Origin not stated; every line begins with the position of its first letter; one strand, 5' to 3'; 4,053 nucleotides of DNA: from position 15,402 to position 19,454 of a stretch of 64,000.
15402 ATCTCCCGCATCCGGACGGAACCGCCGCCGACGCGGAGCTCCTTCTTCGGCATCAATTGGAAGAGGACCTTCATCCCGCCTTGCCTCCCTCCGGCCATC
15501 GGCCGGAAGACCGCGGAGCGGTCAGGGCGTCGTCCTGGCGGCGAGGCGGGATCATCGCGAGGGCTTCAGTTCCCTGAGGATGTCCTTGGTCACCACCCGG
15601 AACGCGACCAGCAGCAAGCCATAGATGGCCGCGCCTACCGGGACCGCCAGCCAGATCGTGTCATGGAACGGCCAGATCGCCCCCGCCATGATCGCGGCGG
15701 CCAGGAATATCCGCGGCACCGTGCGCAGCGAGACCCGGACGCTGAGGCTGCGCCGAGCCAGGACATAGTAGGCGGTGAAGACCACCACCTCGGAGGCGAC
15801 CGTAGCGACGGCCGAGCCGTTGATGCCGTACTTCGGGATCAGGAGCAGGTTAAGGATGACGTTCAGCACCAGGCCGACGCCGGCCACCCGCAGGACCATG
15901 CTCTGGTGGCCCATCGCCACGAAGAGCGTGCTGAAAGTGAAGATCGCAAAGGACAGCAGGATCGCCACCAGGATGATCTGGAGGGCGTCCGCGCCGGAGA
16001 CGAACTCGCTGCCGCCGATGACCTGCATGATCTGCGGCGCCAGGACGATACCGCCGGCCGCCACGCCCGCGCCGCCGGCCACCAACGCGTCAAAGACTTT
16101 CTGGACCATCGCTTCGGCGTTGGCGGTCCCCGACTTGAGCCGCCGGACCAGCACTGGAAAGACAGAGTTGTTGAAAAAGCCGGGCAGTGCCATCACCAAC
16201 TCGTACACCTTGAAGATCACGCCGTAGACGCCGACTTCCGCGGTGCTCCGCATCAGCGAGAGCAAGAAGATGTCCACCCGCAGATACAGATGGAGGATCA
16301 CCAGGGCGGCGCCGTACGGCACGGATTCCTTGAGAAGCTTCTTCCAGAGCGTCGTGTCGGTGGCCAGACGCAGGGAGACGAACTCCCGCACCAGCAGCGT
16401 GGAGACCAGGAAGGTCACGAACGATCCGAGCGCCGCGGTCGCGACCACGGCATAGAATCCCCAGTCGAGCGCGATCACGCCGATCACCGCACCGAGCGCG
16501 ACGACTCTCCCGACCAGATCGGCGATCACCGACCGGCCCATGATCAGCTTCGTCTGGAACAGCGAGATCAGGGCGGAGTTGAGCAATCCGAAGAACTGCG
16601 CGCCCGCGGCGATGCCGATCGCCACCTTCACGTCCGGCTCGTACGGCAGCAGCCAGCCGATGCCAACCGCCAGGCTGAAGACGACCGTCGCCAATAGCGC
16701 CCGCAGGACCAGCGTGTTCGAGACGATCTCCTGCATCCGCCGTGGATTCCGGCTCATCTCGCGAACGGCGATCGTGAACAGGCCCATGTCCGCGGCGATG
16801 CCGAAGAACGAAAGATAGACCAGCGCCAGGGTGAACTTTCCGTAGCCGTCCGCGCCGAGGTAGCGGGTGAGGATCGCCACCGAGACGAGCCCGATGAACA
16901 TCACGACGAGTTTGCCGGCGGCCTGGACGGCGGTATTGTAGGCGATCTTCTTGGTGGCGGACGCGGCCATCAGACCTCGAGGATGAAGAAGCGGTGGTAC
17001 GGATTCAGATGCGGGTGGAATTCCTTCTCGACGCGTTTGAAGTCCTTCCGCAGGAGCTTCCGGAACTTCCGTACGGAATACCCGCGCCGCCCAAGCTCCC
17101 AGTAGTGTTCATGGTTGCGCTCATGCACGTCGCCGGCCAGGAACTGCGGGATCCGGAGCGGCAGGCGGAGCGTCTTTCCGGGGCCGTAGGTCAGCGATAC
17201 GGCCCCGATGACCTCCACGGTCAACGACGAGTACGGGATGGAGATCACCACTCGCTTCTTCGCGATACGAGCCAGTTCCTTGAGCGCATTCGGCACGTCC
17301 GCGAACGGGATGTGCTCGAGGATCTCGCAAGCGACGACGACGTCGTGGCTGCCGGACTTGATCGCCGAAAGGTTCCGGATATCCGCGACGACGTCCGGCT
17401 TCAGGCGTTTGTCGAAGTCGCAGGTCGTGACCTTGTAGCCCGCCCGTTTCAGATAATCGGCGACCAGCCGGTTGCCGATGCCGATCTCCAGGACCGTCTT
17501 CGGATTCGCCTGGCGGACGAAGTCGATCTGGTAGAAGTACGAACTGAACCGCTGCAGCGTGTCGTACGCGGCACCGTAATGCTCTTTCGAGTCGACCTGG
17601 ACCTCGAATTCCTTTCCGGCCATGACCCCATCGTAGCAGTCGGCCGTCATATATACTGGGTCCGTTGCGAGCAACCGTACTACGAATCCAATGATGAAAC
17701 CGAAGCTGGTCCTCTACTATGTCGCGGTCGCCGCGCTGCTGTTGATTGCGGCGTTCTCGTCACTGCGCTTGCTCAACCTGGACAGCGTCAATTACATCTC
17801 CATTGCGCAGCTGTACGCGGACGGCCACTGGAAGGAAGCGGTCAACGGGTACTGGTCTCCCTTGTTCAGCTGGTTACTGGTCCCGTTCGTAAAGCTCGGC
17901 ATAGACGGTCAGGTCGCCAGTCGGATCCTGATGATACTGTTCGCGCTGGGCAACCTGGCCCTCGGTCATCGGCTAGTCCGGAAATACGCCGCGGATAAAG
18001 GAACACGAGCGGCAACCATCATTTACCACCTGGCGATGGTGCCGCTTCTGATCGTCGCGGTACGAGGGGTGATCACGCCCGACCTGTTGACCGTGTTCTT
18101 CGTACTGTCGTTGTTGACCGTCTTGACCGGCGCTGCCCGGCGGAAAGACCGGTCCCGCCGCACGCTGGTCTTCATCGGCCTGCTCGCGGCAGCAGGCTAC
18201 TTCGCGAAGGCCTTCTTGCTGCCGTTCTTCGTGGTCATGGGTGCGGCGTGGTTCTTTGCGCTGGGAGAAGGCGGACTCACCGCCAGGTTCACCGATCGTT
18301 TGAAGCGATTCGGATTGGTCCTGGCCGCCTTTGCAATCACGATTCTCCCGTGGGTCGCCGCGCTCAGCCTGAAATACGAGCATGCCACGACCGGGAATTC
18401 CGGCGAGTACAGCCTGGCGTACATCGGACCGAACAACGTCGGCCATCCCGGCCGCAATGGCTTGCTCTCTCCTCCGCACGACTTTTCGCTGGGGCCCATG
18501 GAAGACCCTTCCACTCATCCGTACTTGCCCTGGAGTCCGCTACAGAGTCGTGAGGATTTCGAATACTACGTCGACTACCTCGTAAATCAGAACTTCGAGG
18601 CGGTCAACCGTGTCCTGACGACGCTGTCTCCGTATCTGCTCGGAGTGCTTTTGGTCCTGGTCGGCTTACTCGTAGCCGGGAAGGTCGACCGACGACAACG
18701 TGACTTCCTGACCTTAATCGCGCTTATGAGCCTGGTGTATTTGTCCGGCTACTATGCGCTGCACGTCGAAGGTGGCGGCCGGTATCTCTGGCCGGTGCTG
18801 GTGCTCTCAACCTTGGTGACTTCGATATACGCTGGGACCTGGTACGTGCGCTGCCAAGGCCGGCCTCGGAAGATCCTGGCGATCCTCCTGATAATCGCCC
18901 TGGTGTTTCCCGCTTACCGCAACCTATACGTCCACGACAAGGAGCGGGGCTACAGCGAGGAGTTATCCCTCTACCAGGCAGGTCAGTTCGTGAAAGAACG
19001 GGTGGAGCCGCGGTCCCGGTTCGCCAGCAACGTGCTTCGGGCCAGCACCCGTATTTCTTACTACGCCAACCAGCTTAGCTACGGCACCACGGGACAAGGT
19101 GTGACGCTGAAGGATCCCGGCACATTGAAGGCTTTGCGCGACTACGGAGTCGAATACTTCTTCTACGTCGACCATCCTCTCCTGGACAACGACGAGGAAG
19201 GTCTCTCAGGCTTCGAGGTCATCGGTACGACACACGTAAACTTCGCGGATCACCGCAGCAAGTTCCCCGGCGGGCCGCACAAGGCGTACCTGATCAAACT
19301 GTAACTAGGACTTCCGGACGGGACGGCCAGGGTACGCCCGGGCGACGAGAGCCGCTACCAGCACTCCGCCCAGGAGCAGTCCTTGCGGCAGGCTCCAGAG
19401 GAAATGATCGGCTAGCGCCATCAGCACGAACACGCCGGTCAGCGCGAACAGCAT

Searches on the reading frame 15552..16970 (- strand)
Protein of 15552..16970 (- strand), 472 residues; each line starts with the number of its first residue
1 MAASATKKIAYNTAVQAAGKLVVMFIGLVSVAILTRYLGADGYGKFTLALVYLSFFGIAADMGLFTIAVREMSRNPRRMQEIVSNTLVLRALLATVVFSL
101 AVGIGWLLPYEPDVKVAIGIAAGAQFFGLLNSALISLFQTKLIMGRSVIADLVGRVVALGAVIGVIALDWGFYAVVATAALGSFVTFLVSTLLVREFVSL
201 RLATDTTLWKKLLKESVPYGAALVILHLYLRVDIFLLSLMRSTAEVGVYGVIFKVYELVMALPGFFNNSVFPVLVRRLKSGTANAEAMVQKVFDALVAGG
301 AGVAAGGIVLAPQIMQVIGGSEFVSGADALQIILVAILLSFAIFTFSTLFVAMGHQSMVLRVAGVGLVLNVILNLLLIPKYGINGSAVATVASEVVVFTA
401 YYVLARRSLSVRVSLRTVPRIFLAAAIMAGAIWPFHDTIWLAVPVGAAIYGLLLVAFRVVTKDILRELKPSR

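Call 25: search_protein_families(library=pfam, max_evalue=0.0001, proteins=[window:15552-16970:-])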
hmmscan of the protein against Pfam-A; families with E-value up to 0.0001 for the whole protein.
window:15552-16970:- (472 aa): 2 families
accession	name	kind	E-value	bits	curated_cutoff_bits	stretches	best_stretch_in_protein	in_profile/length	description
PF01943.22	Polysacc_synt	-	5.4e-24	85.5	28.2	1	11-275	3-271/274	Polysaccharide biosynthesis protein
PF13440.11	Polysacc_synt_3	-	2.4e-14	53.7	23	1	33-324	1-289/293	Polysaccharide biosynthesis protein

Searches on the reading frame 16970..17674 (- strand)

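Call 25: search_protein_families(library=pfam, max_evalue=0.0001, proteins=[window:16970-17674:-])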
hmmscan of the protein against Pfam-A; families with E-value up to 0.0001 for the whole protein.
window:16970-17674:- (234 aa): 3 families
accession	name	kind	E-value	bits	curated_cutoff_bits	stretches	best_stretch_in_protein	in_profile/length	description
PF08241.18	Methyltransf_11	-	5.7e-10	40.2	21.2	1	62-141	1-90/95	Methyltransferase domain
PF13489.12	Methyltransf_23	-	4.6e-09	36.7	27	1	55-144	20-114/164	Methyltransferase domain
PF13649.12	Methyltransf_25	-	1.3e-06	29.5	27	0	61-140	1-95/97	Methyltransferase domain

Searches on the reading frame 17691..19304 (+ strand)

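Call 25: search_protein_families(library=pfam, max_evalue=0.0001, proteins=[window:17691-19304:+])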
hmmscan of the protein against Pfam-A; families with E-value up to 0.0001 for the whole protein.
window:17691-19304:+ (537 aa): 1 family
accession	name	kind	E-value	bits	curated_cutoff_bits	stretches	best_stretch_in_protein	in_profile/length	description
PF02322.20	Cyt_bd_oxida_II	-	6.4e-06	26.2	35.6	1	137-405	128-286/302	Cytochrome bd terminal oxidase subunit II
